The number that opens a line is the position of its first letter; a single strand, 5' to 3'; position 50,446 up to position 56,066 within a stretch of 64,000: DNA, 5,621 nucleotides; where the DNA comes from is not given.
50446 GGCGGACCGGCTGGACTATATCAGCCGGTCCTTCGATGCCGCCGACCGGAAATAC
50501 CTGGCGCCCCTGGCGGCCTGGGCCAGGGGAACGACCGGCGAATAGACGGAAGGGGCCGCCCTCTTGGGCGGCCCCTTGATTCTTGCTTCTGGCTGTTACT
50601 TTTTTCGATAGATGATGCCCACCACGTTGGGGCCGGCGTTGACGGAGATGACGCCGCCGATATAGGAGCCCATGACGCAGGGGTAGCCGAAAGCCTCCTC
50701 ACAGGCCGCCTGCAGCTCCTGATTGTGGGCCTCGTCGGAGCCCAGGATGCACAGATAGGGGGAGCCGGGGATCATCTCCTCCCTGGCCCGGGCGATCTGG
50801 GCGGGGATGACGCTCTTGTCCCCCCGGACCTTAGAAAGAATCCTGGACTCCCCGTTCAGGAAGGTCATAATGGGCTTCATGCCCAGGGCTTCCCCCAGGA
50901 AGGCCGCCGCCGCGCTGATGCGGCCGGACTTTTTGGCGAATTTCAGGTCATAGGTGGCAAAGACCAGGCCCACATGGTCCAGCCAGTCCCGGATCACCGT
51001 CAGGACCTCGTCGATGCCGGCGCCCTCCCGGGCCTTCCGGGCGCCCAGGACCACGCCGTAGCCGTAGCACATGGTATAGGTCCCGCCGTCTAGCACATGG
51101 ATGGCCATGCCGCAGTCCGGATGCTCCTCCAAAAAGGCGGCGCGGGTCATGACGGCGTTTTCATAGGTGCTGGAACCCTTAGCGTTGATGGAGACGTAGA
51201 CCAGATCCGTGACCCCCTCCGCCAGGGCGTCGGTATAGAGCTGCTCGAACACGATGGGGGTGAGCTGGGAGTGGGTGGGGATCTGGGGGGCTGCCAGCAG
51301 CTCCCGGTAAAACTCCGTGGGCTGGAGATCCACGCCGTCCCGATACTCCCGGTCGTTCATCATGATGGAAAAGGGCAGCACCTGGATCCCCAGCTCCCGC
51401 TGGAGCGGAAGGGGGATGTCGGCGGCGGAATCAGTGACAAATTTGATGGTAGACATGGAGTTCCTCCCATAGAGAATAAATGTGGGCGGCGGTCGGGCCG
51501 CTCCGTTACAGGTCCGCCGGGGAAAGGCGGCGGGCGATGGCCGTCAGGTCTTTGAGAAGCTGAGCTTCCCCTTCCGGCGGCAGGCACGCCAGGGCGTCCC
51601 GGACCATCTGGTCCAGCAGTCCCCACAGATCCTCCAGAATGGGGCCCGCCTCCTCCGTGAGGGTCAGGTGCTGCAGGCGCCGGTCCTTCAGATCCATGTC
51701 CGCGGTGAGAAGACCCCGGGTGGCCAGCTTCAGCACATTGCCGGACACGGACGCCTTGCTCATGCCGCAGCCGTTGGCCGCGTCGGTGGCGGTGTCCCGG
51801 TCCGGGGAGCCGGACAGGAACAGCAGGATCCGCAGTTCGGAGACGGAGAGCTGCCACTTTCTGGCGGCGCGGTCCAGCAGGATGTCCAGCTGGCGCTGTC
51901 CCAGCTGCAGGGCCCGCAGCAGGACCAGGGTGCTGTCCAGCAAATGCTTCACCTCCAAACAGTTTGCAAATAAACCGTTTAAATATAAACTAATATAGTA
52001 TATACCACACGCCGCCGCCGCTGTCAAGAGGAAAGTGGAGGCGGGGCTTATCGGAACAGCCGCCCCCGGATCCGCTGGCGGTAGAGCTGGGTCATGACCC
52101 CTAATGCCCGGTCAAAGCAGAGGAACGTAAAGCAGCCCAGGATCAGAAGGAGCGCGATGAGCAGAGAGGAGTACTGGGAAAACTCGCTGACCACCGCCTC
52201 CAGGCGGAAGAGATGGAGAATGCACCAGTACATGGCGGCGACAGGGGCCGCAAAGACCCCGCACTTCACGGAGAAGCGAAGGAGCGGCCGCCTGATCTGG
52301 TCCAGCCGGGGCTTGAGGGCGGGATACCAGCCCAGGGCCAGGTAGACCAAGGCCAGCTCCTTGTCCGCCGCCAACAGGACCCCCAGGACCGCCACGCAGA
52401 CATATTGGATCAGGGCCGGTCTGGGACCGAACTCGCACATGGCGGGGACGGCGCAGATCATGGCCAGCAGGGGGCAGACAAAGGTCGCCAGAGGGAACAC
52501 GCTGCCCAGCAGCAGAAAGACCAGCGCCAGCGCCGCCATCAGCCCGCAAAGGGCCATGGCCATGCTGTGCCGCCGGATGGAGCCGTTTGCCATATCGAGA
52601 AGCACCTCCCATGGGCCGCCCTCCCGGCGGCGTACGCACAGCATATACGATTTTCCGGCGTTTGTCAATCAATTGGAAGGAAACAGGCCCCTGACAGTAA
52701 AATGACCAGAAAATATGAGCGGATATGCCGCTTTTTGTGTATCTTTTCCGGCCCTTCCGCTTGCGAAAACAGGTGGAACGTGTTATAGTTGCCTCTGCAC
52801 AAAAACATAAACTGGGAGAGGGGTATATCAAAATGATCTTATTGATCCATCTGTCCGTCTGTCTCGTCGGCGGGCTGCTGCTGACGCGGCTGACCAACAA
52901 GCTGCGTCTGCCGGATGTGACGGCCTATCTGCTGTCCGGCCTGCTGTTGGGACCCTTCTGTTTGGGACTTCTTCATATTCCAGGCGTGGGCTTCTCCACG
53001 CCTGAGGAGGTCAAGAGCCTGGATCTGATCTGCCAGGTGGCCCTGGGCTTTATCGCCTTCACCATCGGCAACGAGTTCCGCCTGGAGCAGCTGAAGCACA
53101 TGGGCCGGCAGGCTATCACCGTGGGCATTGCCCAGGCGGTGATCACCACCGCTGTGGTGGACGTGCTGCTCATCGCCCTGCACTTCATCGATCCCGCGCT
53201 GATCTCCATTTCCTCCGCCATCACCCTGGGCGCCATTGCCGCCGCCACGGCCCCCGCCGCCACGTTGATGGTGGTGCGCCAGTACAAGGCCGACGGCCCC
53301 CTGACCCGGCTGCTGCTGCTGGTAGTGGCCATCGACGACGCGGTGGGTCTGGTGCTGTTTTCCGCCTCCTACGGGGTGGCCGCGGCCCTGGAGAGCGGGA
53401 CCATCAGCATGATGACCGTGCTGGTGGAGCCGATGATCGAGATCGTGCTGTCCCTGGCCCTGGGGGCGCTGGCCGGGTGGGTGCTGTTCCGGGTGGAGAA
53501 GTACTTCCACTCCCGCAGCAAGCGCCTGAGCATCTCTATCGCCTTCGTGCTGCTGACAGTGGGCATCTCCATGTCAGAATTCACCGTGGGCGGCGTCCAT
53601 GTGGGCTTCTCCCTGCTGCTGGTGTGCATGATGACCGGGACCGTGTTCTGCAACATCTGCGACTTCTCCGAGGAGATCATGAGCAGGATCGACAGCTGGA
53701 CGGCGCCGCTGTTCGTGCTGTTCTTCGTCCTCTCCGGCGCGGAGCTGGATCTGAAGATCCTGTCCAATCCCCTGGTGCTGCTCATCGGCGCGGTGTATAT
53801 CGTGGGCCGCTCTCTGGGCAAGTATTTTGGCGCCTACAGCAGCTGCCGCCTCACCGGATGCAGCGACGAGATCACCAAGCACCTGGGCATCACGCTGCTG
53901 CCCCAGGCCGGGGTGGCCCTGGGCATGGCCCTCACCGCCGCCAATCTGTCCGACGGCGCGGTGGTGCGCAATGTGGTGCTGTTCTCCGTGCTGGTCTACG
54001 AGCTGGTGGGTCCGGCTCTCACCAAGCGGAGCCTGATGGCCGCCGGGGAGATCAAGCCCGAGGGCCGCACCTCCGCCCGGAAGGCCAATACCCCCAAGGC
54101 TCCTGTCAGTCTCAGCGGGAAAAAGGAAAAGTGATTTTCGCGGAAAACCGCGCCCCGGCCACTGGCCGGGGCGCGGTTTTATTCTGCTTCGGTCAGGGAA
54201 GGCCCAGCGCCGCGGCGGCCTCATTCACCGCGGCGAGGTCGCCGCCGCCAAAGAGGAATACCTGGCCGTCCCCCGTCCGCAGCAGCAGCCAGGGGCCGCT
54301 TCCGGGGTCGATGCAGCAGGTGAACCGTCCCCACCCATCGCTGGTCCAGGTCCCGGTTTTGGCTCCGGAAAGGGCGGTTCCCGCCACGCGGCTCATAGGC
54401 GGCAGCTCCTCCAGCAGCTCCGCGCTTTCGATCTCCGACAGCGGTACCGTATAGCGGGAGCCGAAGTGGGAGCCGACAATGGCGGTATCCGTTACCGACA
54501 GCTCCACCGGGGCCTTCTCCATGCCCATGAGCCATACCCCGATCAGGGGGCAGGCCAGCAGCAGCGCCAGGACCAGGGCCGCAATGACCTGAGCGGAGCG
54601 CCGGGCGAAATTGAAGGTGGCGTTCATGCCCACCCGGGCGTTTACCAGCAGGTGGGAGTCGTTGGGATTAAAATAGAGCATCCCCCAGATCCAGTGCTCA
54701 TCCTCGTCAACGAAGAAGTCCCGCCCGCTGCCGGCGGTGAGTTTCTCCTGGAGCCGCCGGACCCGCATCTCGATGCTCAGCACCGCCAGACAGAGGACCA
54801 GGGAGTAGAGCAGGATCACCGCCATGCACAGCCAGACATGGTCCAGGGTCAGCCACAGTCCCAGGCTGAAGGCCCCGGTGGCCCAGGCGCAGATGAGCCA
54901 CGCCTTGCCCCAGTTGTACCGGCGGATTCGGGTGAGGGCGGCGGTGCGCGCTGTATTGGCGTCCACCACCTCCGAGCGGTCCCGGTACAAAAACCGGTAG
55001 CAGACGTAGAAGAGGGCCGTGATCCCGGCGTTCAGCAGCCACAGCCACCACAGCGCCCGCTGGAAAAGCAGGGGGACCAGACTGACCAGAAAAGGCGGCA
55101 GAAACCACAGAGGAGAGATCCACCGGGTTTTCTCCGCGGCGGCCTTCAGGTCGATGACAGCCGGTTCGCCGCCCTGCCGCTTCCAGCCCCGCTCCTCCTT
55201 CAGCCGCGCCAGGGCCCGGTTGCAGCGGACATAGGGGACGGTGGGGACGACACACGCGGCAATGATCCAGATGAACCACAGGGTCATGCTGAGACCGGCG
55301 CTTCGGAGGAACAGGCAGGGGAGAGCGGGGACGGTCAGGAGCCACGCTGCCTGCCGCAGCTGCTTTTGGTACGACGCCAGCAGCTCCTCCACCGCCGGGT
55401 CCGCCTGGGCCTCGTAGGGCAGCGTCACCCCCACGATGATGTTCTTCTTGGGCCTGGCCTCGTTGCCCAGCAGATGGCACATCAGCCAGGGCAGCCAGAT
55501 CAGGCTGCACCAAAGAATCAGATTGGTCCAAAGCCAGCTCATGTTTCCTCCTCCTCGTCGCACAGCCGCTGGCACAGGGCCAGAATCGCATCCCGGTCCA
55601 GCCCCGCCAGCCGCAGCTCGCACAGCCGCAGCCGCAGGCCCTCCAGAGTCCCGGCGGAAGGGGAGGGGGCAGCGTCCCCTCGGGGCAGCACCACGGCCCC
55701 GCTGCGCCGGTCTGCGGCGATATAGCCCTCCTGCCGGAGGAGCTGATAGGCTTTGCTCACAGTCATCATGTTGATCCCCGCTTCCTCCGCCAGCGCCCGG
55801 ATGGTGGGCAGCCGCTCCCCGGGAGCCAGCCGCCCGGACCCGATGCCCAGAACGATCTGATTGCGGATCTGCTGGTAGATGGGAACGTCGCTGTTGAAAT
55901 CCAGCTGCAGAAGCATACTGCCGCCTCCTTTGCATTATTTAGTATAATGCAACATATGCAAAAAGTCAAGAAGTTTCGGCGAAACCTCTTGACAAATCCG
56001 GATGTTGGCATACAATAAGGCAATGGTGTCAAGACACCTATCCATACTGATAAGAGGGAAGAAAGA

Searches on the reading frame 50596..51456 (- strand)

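Call 68: search_protein_families(library=pfam, max_evalue=0.000001, proteins=[window:50596-51456:-])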
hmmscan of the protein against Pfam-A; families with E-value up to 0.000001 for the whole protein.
window:50596-51456:- (286 aa): 1 family
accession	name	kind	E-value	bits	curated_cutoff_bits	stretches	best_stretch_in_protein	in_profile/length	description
PF02645.21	DegV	-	5.6e-55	187.1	27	1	4-285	2-279/280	Uncharacterised protein, DegV family COG1307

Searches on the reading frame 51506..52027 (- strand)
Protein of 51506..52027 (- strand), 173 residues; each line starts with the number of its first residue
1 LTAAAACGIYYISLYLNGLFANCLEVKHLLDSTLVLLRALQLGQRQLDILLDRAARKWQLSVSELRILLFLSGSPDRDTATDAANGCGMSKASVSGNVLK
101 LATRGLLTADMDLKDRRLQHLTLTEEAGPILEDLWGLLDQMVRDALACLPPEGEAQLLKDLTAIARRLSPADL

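Call 68: search_protein_families(library=pfam, max_evalue=0.000001, proteins=[window:51506-52027:-])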
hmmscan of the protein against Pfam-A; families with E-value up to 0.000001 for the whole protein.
window:51506-52027:- (173 aa): 1 family
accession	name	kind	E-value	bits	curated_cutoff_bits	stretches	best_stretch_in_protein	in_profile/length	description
PF12802.13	MarR_2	-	1.2e-09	38.7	27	1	59-117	2-60/61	MarR family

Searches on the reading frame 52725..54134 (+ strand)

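Call 68: search_protein_families(library=pfam, max_evalue=0.000001, proteins=[window:52725-54134:+])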
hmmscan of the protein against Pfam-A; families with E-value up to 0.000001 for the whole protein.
window:52725-54134:+ (469 aa): 1 family
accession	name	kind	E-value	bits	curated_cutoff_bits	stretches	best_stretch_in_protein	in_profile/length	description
PF00999.27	Na_H_Exchanger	-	4.4e-33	115.1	26.2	1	52-427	5-363/375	Sodium/hydrogen exchanger, transmembrane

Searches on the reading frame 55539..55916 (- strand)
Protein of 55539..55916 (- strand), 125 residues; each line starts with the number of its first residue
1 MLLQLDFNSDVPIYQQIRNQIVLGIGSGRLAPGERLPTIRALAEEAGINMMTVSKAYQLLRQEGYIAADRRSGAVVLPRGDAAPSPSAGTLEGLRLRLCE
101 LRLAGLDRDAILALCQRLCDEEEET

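Call 68: search_protein_families(library=pfam, max_evalue=0.000001, proteins=[window:55539-55916:-])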
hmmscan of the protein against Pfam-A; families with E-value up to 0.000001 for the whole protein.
window:55539-55916:- (125 aa): 1 family
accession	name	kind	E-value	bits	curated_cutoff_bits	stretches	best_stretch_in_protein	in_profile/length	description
PF00392.27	GntR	-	5.6e-15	55.2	27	1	14-76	2-64/64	Bacterial regulatory proteins, gntR family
